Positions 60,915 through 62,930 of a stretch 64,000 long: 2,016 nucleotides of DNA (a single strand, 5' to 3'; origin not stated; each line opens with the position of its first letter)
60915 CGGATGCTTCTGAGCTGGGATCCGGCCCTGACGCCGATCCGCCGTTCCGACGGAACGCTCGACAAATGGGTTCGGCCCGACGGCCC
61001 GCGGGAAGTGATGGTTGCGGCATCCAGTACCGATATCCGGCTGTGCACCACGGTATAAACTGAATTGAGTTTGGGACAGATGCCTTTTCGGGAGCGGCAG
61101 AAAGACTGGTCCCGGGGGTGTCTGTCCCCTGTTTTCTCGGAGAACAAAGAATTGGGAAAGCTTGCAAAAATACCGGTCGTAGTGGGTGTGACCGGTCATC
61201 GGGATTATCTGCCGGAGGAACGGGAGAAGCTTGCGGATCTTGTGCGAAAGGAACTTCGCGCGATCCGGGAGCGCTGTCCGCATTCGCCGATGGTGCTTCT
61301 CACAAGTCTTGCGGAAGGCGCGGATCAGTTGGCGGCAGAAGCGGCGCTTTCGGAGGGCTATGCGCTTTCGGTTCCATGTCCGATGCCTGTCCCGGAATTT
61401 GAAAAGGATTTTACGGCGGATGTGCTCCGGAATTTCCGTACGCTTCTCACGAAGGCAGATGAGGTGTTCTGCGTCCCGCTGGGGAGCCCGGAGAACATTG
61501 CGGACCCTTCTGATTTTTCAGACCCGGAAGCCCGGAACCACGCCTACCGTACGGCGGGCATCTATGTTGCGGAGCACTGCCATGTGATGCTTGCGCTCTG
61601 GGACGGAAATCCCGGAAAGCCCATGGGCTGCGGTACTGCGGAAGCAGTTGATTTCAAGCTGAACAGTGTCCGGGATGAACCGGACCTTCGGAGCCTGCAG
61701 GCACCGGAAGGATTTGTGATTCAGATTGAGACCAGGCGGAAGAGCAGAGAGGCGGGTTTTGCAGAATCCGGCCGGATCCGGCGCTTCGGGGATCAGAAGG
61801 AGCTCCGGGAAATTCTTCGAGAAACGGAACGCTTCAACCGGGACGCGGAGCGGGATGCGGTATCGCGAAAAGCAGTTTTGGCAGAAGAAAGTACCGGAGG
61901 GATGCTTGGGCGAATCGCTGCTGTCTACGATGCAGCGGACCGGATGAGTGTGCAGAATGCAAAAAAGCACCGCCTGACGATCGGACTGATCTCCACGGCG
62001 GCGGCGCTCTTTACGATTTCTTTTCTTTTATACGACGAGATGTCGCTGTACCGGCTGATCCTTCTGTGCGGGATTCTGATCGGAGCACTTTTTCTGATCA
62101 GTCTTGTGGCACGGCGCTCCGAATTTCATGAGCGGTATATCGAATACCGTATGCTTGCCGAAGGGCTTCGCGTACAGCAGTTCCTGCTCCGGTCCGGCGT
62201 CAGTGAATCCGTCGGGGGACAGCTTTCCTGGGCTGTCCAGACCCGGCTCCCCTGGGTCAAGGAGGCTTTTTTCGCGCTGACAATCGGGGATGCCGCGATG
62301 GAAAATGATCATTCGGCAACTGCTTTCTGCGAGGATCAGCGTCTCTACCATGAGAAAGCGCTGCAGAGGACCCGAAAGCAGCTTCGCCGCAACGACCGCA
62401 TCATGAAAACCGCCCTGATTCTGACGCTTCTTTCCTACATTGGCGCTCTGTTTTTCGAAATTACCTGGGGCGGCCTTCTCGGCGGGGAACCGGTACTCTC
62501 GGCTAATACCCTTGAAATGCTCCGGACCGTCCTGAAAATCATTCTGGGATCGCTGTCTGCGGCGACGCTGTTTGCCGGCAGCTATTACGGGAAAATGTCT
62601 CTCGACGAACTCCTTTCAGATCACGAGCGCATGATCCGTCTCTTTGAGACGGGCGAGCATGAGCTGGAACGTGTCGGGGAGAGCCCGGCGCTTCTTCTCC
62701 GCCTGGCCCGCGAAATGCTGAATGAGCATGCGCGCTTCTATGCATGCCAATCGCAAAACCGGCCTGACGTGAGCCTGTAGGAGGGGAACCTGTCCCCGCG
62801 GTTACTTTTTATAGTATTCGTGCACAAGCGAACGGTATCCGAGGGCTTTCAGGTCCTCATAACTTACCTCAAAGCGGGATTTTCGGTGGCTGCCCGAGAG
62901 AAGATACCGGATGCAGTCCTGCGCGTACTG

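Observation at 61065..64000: Tail-to-tail pair: SLOG(YpsA-like)-2x2TM fusion protein and a stand-alone reverse transcriptase, a candidate defence/abortive-infection module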

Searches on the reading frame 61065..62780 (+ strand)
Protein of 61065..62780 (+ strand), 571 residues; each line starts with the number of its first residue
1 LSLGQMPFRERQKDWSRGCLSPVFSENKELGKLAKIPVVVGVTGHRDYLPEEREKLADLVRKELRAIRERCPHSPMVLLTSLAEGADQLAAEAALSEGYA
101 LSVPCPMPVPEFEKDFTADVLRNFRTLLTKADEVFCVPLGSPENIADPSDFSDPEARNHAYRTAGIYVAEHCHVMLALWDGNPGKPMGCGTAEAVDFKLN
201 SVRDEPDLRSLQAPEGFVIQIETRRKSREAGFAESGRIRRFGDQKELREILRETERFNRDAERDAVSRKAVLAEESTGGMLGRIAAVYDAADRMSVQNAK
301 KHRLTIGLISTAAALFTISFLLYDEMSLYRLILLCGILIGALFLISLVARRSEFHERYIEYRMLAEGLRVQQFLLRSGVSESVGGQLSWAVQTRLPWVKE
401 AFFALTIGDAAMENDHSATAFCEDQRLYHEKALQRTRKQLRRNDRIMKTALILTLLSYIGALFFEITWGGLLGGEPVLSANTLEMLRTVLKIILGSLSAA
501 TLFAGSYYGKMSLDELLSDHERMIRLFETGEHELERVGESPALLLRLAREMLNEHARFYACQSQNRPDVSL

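Call 3: search_protein_families(library=pfam, proteins=[window:61065-62780:+], max_evalue=1)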
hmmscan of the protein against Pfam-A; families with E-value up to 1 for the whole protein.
window:61065-62780:+ (571 aa): 2 families
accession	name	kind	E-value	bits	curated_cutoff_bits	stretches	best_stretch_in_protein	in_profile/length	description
PF14015.11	DUF4231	-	8.8e-06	26.5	24.7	1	289-372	4-85/103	Protein of unknown function (DUF4231)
PF10686.14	YAcAr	-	2.9e-05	24.3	28.2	1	42-101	5-56/66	YspA, cpYpsA-related SLOG family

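Call 4: search_protein_families(library=padloc, proteins=[window:61065-62780:+], max_evalue=1)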
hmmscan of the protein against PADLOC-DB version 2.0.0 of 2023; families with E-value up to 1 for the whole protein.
window:61065-62780:+ (571 aa): 0 families

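Call 5: search_protein_families(library=ncbifam, proteins=[window:61065-62780:+], max_evalue=1)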
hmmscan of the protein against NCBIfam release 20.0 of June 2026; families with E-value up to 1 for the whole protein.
window:61065-62780:+ (571 aa): 2 families
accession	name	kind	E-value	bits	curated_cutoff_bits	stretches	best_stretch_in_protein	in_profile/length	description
NF033634.1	SLATT_1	domain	0.00068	19.6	41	1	281-381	3-104/132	SLATT domain-containing protein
NF033610.1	SLATT_3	domain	0.053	13.5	45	1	286-367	3-86/170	SLATT domain-containing protein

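Call 8: find_encoding_contigs(protein=window:61065-62780:+, flank=10000, max_places=8)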
Protein window:61065-62780:+ (571 aa): no gene with exactly this product is on record in the collection.

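Call 12: find_homologous_proteins(query=window:61065-62780:+, max_evalue=0.00001)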
Query window:61065-62780:+ (571 aa): 962 proteins with E <= 0.00001 among 8000 candidates; the best 120 are listed.
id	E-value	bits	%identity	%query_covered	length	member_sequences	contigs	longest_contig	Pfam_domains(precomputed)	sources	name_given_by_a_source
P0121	0.0e+0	1238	98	99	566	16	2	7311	PF14015.12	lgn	-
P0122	3.6e-142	493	46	94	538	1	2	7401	PF14015.12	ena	-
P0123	1.2e-141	491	46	94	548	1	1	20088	-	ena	-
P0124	1.5e-141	491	47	94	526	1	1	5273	-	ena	-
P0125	1.8e-140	487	45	94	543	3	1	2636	-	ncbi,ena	-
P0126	2.3e-138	480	45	94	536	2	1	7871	PF14015.12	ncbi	-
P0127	3.5e-138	480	45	94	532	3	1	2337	-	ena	-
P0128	2.3e-134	467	44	94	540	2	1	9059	-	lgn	-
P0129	2.1e-132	461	44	94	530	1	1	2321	-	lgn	-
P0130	3.7e-131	457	44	94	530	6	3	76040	-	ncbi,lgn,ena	-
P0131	4.4e-131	456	43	94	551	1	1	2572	-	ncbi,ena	-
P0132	4.9e-129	450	41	96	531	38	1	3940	-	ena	-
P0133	8.1e-129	449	41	94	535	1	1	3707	PF14015.12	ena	-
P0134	2.9e-128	447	44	94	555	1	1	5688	-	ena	-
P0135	2.2e-127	444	42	94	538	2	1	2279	-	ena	-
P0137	7.1e-125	436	43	94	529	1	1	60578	-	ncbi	-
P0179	5.6e-112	393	40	94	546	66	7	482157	PF14015.12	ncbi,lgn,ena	-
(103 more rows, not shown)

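Call 15: find_encoding_contigs(protein=P0121, flank=10000, max_places=4)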
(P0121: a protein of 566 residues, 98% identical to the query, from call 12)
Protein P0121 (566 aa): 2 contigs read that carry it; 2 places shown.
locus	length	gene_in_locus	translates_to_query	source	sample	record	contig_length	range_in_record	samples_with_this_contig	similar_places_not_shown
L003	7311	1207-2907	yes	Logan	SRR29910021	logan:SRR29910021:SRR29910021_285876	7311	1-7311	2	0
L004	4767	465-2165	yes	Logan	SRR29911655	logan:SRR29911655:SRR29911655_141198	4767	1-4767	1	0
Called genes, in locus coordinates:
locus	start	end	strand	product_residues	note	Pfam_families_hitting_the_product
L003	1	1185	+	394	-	?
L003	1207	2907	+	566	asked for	PF14015:DUF4231 (weak)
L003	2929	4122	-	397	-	PF00078:RVT_1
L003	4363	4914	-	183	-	-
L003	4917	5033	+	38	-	-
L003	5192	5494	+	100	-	PF13560:HTH_31 (weak), PF01381:HTH_3, PF07022:Phage_CI_repr, PF13443:HTH_26 (weak)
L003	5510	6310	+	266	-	PF00497:SBP_bac_3, PF12974:Phosphonate-bd (weak)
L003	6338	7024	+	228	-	PF00528:BPD_transp_1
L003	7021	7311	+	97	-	?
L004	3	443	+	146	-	?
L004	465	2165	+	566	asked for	PF14015:DUF4231 (weak)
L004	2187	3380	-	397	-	PF00078:RVT_1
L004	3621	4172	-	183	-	-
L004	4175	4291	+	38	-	-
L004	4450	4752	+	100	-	PF13560:HTH_31 (weak), PF01381:HTH_3, PF07022:Phage_CI_repr, PF13443:HTH_26 (weak)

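Call 21: search_protein_families(library=padloc, proteins=[L003:4363-4914:-, L003:5192-5494:+], max_evalue=10)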
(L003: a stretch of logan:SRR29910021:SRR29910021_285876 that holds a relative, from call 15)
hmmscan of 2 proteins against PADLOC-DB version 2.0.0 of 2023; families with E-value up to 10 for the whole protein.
L003:4363-4914:- (183 aa): 1 family
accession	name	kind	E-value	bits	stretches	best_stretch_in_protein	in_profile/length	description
PDLC03793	RTasCOG2852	-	2.5e-56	188.7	1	1-180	1-166/167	DRT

L003:5192-5494:+ (100 aa): 28 families (the best 25 are shown)
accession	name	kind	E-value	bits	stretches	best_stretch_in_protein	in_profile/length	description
PDLC03948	RmrA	-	4e-10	37.1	1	4-65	10-71/397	-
PDLC04142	capH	-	4.1e-10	38.6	1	2-75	6-74/103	capH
PDLC03952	RmrA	-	1e-08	32.5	1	5-68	25-88/395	-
PDLC03951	RmrA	-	3.3e-08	30.9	1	5-64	11-70/400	-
PDLC03949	RmrA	-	4.2e-08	30.5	1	7-68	7-68/363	-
PDLC03947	RmrA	-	5.3e-08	30.1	1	4-75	13-84/383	-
PDLC04775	PDC-M69A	-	1e-07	30.5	1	5-96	10-100/113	-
PDLC02926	HTH_VI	-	1.3e-07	29.7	1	7-85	6-88/92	-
PDLC04760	PDC-M64C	-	1.7e-07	29.5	1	1-59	25-83/93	-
PDLC03954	RmrA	-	3.1e-07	27.6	1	5-70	13-78/380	-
PDLC03956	RmrA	-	1.1e-06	25.9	1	6-79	12-86/399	-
PDLC03955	RmrA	-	1.5e-06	25.7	1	12-69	30-87/371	-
PDLC03944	RmrA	-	2.7e-06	24.7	1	5-66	9-70/384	-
PDLC03945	RmrA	-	9.4e-06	23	1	5-70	5-70/394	-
PDLC03946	RmrA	-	9.7e-06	22.5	1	5-70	5-70/357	-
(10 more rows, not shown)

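Call 22: search_protein_families(library=pfam, proteins=[L003:4363-4914:-], max_evalue=10)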
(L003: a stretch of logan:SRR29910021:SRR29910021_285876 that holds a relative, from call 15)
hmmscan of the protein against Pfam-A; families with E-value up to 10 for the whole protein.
L003:4363-4914:- (183 aa): 0 families

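Call 23: find_encoding_contigs(protein=P0130, flank=8000, max_places=3)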
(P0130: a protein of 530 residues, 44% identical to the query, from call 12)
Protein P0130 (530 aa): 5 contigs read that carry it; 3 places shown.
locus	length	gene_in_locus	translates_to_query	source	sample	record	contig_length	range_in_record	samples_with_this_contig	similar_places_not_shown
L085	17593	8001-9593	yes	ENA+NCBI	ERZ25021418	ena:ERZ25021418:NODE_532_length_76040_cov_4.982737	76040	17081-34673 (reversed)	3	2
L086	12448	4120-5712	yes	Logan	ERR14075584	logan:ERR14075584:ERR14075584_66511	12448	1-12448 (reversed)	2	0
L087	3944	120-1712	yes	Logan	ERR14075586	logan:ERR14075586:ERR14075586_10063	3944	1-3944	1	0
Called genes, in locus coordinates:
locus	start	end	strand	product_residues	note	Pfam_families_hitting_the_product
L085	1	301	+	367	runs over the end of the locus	PF01168:Ala_racemase_N, PF00842:Ala_racemase_C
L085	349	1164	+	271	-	-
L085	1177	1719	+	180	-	PF03602:Cons_hypoth95, PF05175:MTS, PF06325:PrmA (weak), PF02086:MethyltransfD12 (faint), PF13847:Methyltransf_31, PF09445:Methyltransf_15 (weak), PF13649:Methyltransf_25 (weak), PF13578:Methyltransf_24 (weak)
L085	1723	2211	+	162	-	PF01467:CTP_transf_like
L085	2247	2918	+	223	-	-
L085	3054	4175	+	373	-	PF02463:SMC_N (weak), PF00005:ABC_tran, PF13304:AAA_21 (faint), PF17912:OB_MalK, PF08402:TOBE_2 (weak)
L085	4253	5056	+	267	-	PF00756:Esterase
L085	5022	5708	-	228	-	-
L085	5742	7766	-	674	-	-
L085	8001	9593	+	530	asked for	-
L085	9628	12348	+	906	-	PF13676:TIR_2, PF01582:TIR (weak), PF24797:Beta-prop_WDR35_TULP_N (faint), PF12894:ANAPC4_WD40 (faint), PF23381:Beta-prop_IFT122_1st (faint), PF23414:Beta-prop_EML_2 (faint), PF24814:WD40_Prp19 (faint), PF24817:WD40_WDHD1_1st (faint), +2 more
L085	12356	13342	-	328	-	-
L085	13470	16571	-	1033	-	PF07676:PD40 (faint), PF13676:TIR_2, PF01582:TIR (weak), PF23414:Beta-prop_EML_2 (faint), PF24814:WD40_Prp19 (faint), PF24817:WD40_WDHD1_1st (faint), PF25173:Beta-prop_WDR3_1st (faint), PF25174:Beta-prop_THOC3 (faint), +3 more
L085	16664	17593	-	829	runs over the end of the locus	PF13676:TIR_2, PF01582:TIR (weak), PF23381:Beta-prop_IFT122_1st (faint), PF13360:PQQ_2 (weak), PF23414:Beta-prop_EML_2 (faint), PF24796:WDR55 (faint), PF25174:Beta-prop_THOC3 (weak), PF12894:ANAPC4_WD40 (faint)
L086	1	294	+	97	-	?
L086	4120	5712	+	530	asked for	-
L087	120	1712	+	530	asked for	-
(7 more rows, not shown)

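Call 24: find_encoding_contigs(protein=P0179, flank=8000, max_places=4)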
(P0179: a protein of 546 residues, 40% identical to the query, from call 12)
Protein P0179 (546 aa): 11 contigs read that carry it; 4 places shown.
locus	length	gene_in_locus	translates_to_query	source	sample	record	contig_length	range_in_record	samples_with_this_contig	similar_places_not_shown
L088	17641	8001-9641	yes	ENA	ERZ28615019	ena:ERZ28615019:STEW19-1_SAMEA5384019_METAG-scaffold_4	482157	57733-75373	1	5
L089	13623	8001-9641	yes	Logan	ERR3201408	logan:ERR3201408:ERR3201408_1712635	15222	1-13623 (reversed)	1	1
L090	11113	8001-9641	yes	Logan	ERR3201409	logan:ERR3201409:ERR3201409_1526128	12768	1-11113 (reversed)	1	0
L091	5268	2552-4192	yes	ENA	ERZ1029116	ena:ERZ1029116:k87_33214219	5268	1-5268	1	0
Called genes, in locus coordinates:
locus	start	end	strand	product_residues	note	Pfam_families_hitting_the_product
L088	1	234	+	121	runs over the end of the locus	PF03862:SpoVAC_SpoVAEB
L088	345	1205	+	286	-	-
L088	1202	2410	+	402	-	PF13676:TIR_2, PF12799:LRR_4 (weak)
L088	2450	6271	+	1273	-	PF25019:LRR_R13L1-DRL21 (faint), PF12799:LRR_4 (faint), PF23952:LRR_EndoS (faint), PF25013:LRR_Zer-1 (faint), PF23247:LRR_RPS2 (faint)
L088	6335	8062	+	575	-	PF02026:RyR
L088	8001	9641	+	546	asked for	PF14015:DUF4231 (weak)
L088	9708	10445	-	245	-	PF04002:RadC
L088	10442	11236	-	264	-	PF14336:GLUCM-like_C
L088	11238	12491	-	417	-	PF01553:Acyltransferase (weak)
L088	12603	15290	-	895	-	PF03714:PUD (weak), PF02922:CBM_48, PF00128:Alpha-amylase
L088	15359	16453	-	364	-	-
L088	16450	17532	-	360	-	-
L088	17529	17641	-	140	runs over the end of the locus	PF14102:Caps_synth_CapC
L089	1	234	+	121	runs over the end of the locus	PF03862:SpoVAC_SpoVAEB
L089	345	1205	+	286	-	-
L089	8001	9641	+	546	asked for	PF14015:DUF4231 (weak)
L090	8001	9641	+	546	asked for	PF14015:DUF4231 (weak)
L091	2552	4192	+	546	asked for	PF14015:DUF4231 (weak)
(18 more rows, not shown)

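Call 26: find_related_loci(query=A2, collection=metagenome_contigs, flank=10000)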
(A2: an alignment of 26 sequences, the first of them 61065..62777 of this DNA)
Query A2 (571 aa) in metagenome_contigs; peptide patterns used: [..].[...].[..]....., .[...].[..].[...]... (x = any residue, [..] = any of these).
600 stretches matched a pattern (row limit reached: there are more); 569 encode a relative of the query (tblastn E <= 1e-3); the best 80 are kept; 80 distinct loci.
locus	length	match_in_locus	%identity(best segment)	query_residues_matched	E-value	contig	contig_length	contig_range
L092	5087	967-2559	40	24-571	1e-132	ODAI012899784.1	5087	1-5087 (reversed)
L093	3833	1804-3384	43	34-571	6e-134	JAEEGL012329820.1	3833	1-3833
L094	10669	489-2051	42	36-571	2e-129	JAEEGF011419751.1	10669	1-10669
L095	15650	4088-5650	41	36-571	4e-129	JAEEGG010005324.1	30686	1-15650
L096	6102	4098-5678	44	34-571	4e-129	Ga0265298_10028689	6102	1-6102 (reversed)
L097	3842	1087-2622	39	34-565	2e-125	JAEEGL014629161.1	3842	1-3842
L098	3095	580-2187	39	35-571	3e-127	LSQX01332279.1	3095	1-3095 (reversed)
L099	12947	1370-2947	43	35-571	2e-118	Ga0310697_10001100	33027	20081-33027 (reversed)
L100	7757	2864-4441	42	36-571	2e-117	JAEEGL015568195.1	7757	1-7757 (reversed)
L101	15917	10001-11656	40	7-571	3e-116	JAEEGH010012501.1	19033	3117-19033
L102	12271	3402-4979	43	35-571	3e-116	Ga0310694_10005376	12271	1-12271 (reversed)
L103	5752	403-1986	40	35-571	7e-114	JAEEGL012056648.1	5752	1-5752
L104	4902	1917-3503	41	36-571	2e-114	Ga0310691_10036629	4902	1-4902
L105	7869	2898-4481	40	35-571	4e-113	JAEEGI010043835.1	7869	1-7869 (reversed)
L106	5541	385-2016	39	26-571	2e-113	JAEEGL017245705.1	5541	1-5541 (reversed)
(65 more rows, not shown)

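Call 28: search_protein_families(library=pfam, alignment_id=A2, max_evalue=0.01)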
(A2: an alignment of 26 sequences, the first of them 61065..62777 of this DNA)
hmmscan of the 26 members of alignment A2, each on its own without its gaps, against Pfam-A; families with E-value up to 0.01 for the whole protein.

A. member 1, window:61065-62777:+ (571 aa): 2 families
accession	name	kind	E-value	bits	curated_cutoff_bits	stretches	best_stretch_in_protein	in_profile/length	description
PF14015.11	DUF4231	-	8.8e-06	26.5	24.7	1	289-372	4-85/103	Protein of unknown function (DUF4231)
PF10686.14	YAcAr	-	2.9e-05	24.3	28.2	1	42-101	5-56/66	YspA, cpYpsA-related SLOG family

B. families by the number of members that match (of 26 scanned): 8 families
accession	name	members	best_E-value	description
PF14015.11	DUF4231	20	9.2e-08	Protein of unknown function (DUF4231)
PF10686.14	YAcAr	11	2.9e-05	YspA, cpYpsA-related SLOG family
PF20990.2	DUF2207_C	3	0.00058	Predicted membrane protein (DUF2207) C-terminal domain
PF13687.11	DUF4153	3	0.0024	Domain of unknown function (DUF4153)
PF14351.11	DUF4401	1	0.0026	Domain of unknown function (DUF4401)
PF07690.21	MFS_1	1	0.0026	Major Facilitator Superfamily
PF17328.7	DUF5366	1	0.0038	Family of unknown function (DUF5366)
PF19845.4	DUF6320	1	0.0048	Family of unknown function (DUF6320)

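Call 33: predict_structure(alignment_id=A2)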
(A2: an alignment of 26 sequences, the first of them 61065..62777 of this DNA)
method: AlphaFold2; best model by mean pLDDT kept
length: 571 residues; sequences in the alignment: 26
mean_pLDDT: 85.4   pTM: 0.85
mean pLDDT of the five models: 85.4, 83.3, 82.4, 82.1, 81.3
residues with pLDDT >= 90: 330; 70-90: 158; 50-70: 42; < 50: 41
segments of 3 or more residues with pLDDT < 50: 1-28, 205-208, 269-276
pLDDT, mean of each block of 10 residues (from residue 1): 35 41 42 85 92 94 98 97 96 97 96 94 97 89 74 90 94 96 86 91 56 80 77 75 94 97 71 56 91 93 89 89 85 92 89 91 96 90 89 93 90 78 94 93 89 92 91 84 91 89 74 85 96 93 93 92 71 53
secondary structure, 60 per line:
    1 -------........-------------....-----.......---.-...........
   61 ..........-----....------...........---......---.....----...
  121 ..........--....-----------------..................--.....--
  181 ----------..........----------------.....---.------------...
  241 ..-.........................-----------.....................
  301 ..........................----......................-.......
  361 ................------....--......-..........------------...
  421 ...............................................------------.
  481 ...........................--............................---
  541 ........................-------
elements in order: H8-15 H29-32 E38-44 H50-70 E76-79 H86-96 E100-105 H109-113 H118-130 E133-136 H154-171 E174-178 H191-200 E217-221 E238-242 H244-268 H280-326 H331-352 H354-376 H383-386 H389-394 H396-405 H418-467 H480-507 H510-537 H541-564
